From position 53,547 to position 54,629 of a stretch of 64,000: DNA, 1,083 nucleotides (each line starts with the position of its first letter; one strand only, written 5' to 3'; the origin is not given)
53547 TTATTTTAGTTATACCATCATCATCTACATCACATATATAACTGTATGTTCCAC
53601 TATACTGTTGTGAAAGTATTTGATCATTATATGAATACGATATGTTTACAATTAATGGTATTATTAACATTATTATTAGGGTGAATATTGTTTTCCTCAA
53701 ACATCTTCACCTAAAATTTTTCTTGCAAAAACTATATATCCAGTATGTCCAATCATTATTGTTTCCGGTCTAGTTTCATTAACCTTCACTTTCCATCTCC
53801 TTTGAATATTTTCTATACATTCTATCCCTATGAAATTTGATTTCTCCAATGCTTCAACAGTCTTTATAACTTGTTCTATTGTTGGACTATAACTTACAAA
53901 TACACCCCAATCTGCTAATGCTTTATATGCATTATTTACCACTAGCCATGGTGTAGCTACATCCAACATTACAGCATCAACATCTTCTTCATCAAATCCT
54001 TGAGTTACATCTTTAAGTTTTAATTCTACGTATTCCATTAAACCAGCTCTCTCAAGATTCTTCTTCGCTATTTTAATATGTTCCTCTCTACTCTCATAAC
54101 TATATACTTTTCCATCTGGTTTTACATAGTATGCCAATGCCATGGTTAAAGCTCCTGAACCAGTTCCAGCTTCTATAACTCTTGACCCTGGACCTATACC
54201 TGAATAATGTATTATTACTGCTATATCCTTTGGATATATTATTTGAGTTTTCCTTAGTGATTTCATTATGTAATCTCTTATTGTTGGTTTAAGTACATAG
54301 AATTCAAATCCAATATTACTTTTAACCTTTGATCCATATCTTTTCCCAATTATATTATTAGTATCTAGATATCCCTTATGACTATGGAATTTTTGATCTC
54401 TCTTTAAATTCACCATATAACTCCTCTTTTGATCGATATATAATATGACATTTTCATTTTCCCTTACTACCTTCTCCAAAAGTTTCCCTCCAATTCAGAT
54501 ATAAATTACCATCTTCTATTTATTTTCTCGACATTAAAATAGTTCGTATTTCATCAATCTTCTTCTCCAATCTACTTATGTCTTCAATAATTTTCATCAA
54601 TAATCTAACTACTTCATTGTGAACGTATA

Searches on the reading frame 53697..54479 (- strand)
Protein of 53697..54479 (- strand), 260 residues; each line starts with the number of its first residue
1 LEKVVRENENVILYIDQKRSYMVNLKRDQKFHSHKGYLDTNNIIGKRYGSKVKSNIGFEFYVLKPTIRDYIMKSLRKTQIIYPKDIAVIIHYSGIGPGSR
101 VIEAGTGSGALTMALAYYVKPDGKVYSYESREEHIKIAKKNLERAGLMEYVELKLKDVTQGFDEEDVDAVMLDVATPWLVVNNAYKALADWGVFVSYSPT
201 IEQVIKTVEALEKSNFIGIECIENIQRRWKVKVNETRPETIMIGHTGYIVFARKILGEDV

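Call 56: search_protein_families(library=pfam, proteins=[window:53697-54479:-], max_evalue=0.001)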
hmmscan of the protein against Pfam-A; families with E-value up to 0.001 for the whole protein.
window:53697-54479:- (260 aa): 12 families
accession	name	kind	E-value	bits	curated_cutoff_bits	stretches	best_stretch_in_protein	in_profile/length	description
PF08704.16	GCD14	-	1.1e-46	159.9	26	1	61-235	4-183/247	tRNA methyltransferase complex GCD14 subunit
PF13847.12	Methyltransf_31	-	1.5e-12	47.8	27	1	97-228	3-136/145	Methyltransferase domain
PF01135.25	PCMT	-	2e-12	47.8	20.3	1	79-177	55-153/210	Protein-L-isoaspartate(D-aspartate) O-methyltransferase (PCMT)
PF13649.12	Methyltransf_25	-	8.9e-07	30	27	1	101-181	1-79/97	Methyltransferase domain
PF14801.12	TrmI-like_N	-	1.4e-06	28.6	24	1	9-51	7-49/50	TrmI-like N-terminal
PF08241.18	Methyltransf_11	-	3.9e-06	27.9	21.2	1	103-189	2-81/95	Methyltransferase domain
PF01596.23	Methyltransf_3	-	1.2e-05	25.2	22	1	99-164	46-111/204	O-methyltransferase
PF05175.20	MTS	-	1.6e-05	25.1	23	1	99-171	33-103/170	Methyltransferase small domain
PF13578.12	Methyltransf_24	-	0.00024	22.4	26.3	1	102-188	1-90/105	Methyltransferase domain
PF06325.19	PrmA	-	0.00032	20.7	22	1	97-221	161-282/296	Ribosomal protein L11 methyltransferase (PrmA)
PF00398.26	RrnaAD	-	0.0004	20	24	1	83-147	16-74/263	Ribosomal RNA adenine dimethylase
PF13679.12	Methyltransf_32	-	0.00097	19.6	27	0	99-159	27-93/143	Methyltransferase domain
